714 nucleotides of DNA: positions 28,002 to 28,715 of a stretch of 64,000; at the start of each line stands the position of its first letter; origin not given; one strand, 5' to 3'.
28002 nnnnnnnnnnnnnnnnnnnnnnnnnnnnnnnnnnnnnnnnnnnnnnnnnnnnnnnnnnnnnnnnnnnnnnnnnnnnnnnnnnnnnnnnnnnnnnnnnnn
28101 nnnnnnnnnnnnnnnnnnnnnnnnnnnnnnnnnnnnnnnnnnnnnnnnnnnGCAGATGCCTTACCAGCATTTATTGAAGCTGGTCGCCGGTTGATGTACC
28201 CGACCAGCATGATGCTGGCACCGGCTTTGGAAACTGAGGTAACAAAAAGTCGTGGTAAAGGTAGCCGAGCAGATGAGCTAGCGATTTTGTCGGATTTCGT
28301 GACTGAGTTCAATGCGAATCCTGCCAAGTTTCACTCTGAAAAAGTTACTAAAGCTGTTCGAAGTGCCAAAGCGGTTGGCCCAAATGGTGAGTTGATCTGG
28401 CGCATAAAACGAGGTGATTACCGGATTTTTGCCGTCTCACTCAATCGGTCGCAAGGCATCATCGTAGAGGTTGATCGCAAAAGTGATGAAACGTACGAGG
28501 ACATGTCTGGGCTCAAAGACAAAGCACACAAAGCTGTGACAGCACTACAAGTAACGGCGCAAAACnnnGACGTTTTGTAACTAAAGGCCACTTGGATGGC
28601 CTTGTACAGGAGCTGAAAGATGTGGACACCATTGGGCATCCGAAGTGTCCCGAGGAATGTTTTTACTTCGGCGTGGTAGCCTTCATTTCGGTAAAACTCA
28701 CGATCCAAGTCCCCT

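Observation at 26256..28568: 770-aa orphan protein ending in a RelE/ParE-fold domain, transcribed divergently from the glycan synthase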

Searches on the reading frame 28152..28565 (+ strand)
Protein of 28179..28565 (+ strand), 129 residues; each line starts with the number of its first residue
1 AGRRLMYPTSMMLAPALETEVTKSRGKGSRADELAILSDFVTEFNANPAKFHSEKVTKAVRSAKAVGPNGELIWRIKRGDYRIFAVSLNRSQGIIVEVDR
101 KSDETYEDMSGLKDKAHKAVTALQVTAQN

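Call 7: search_protein_families(library=pfam, proteins=[window:28179-28565:+], max_evalue=10)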
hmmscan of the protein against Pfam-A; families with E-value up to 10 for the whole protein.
seq(129 aa): 0 families

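Call 25: search_solved_structures(query=A2, max_evalue=10, show_alignments=5)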
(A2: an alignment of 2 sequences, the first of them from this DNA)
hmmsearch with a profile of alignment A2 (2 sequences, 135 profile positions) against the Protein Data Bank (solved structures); distinct sequences matched with E-value up to 10: 0.
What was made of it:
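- On RelE/ParE (BECR-fold) superfamily: No PDB sequence hit with the module profile at E<=10 (call 25).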

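Call 33: search_protein_families(library=pfam, alignment_id=A4, max_evalue=10)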
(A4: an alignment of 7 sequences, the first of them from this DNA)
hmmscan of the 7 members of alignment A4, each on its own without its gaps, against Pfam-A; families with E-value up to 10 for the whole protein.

A. member 1, seq(138 aa): 0 families

B. families by the number of members that match (of 7 scanned): 4 families
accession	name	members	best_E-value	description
PF17214.9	KH_TffA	1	0.034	Transcription termination factor FttA, KH domain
PF19479.4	DUF6015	1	0.12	Family of unknown function (DUF6015)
PF23720.1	DUF7161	1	0.2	Family of unknown function (DUF7161)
PF22403.1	DUF6981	1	0.21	Domain of unknown function (DUF6981)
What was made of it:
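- On RelE/ParE (BECR-fold) superfamily: No RelE/ParE hit for any of seven members' modules at E<=10 (call 33).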

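Call 40: predict_structure(alignment_id=A4)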
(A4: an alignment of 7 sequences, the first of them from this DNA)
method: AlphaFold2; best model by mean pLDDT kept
length: 138 residues; sequences in the alignment: 7
mean_pLDDT: 80.4   pTM: 0.80
mean pLDDT of the five models: 80.4, 79.9, 78.5, 77.3, 76.6
residues with pLDDT >= 90: 39; 70-90: 68; 50-70: 25; < 50: 6
segments of 3 or more residues with pLDDT < 50: 113-116
pLDDT, mean of each block of 10 residues (from residue 1): 59 77 91 81 91 87 67 84 88 85 90 59 89 76
secondary structure, 60 per line:
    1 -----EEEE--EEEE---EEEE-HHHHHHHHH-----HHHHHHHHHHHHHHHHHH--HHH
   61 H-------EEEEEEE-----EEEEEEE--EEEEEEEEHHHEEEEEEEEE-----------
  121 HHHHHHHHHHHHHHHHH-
elements in order: E6-9 E12-15 E19-22 H24-32 H38-55 H58-61 E69-75 E81-87 E90-97 E101-109 H121-137
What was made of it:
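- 28188..28505 (+): RelE-like (BECR-fold) module, residues 645-750: beta-alpha-alpha-beta4. Slowest-evolving part (75% identity to the orthologue). Invariant R723, D740, Y747, R/K716 and a basic residue at 741/742. AF2 pLDDT 80.4, pTM 0.80 (call 40).
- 28506..28565 (+): C-terminal helix, residues 751-770, following the conserved Tyr; possibly the counterpart of RelE helix alpha3. Helix at module positions 121-137 in the AF2 model (call 40).
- On RelE/ParE (BECR-fold) superfamily: AF2 model pLDDT 80.4, pTM 0.80, with elements b19-22, a24-32, a38-55, four strands 69-109 and a121-137 (call 40).
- Checked: One small correction: the RelE-like module spans about residues 645-750 (~105 aa) and is followed by an extra ~20-residue helix, so it is not simply 'the last ~95 residues' (call 40).
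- Fold: the AF2 model of residues 633-770 from a 7-sequence alignment has pLDDT 80.4 and pTM 0.80 (call 40).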

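Call 42: fold_search(model_id=the predicted structure, library=pdb)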
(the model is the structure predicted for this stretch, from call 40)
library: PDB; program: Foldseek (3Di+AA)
matches with E <= 10: 410; with E <= 0.001: 0
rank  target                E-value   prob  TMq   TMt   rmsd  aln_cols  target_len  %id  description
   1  1wmi_A                7.1e-03  1.00  0.42  0.60   4.3        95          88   14  Crystal structure of archaeal RelE-RelB complex from Pyrococcus horikoshii OT3 (released 2005-03-15)
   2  6af4_A                7.1e-03  0.99  0.41  0.46   4.9       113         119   14  Toxin-Antitoxin module from Streptococcus pneumoniae (released 2019-08-14)
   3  6af4_C                9.1e-03  0.98  0.42  0.47   5.1       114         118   14  Toxin-Antitoxin module from Streptococcus pneumoniae (released 2019-08-14)
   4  6af4_G                1.6e-02  0.97  0.42  0.48   4.7       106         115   17  Toxin-Antitoxin module from Streptococcus pneumoniae (released 2019-08-14)
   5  6af3_E                2.1e-02  0.93  0.41  0.46   5.6       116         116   14  Toxin-Antitoxin module from Streptococcus pneumoniae (released 2019-08-14)
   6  9w3a_A                2.9e-02  0.94  0.42  0.49   5.8       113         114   13  Crystal structure of PfiAT toxin-antitoxin complex (released 2026-02-11)
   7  6af3_C                3.5e-02  0.91  0.40  0.46   4.5        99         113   18  Toxin-Antitoxin module from Streptococcus pneumoniae (released 2019-08-14)
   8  6af3_A                4.0e-02  0.92  0.41  0.47   4.4       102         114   16  Toxin-Antitoxin module from Streptococcus pneumoniae (released 2019-08-14)
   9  5jaa_D                1.1e-01  0.47  0.33  0.42   9.6       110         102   10  Crystal structure of the HigBA2 toxin-antitoxin complex (released 2017-04-05)
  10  7r5a_A                1.7e-01  0.44  0.32  0.41   6.6       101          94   17  Vibrio cholera ParD2:ParE2 antitoxin:toxin complex (released 2022-04-27)
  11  8c24_B                3.4e-01  0.54  0.40  0.53   4.9       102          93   15  ParDE1 toxin-antitoxin complex from Mycobacterium tuberculosis (rv1960c-rv1959c) (released 2023-12-20)
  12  4psn_B                3.4e-01  0.08  0.20  0.14  16.4       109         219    8  Crystal structure of apeThermo-DBP-RP2 (released 2014-04-30)
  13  4pso_A                4.1e-01  0.08  0.20  0.14  16.5       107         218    9  Crystal structure of apeThermo-DBP-RP2 bound to ssDNA dT10 (released 2014-04-30)
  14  4psn_C                4.7e-01  0.08  0.19  0.13  14.0        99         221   10  Crystal structure of apeThermo-DBP-RP2 (released 2014-04-30)
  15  7etr_C                5.3e-01  0.13  0.26  0.37   6.9        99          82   12  Crystal structure of SO_1444-SO_1445 complex from Shewanella oneidensis (released 2022-03-23)
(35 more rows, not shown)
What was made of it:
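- The top 11 Foldseek PDB hits are all RelE/ParE-superfamily toxins (1wmi_A probability 1.00, target-normalised TM 0.60) (call 42).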

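Call 88: fold_search(model_id=the predicted structure, library=viral)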
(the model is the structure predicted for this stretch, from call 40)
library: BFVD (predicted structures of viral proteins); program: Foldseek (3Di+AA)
matches with E <= 10: 1004; with E <= 0.001: 0
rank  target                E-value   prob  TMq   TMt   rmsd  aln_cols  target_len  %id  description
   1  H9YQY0                1.6e-03  1.00  0.41  0.51   5.3       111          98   18  (no name in the UniProt tables at hand)
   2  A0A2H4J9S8            4.3e-02  0.85  0.45  0.49   6.1       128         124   10  Uncharacterized protein [uncultured Caudovirales phage]
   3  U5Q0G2                9.3e-02  0.60  0.37  0.42   6.1       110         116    7  Uncharacterized protein [Bacillus phage Slash]
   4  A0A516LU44            9.9e-02  0.21  0.27  0.32  13.5       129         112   13  (no name in the UniProt tables at hand)
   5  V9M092                1.7e-01  0.47  0.36  0.38   6.1       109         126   13  Uncharacterized protein [Vibrio phage VH7D]
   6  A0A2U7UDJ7            1.7e-01  0.33  0.36  0.28   5.9       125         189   10  Uncharacterized protein [Pandoravirus neocaledonia]
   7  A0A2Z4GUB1            1.9e-01  0.35  0.25  0.20   6.4        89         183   10  (no name in the UniProt tables at hand)
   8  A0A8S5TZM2            2.0e-01  0.25  0.21  0.16   4.2        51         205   20  Crystallin beta/gamma motif-containing protein [Myoviridae sp. cttph48]
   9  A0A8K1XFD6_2          2.3e-01  0.11  0.20  0.03  12.6        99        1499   14  (no name in the UniProt tables at hand)
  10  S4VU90                2.6e-01  0.35  0.41  0.36   9.3       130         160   10  Uncharacterized protein [Pandoravirus dulcis]
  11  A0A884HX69            2.6e-01  0.18  0.29  0.29  12.8       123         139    8  (no name in the UniProt tables at hand)
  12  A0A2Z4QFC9            2.6e-01  0.15  0.21  0.06  12.0        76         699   12  Uncharacterized protein [Erwinia phage vB_EamM_Alexandra]
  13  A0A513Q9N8            2.8e-01  0.13  0.20  0.21  12.4        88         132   14  Polyprotein 1a (Fragment) [Porcine torovirus]
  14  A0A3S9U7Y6            3.0e-01  0.15  0.24  0.37  10.0        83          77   10  Uncharacterized protein [Pantoea phage vB_PagS_AAS23]
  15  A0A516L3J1            3.0e-01  0.15  0.28  0.27  15.6       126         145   12  (no name in the UniProt tables at hand)
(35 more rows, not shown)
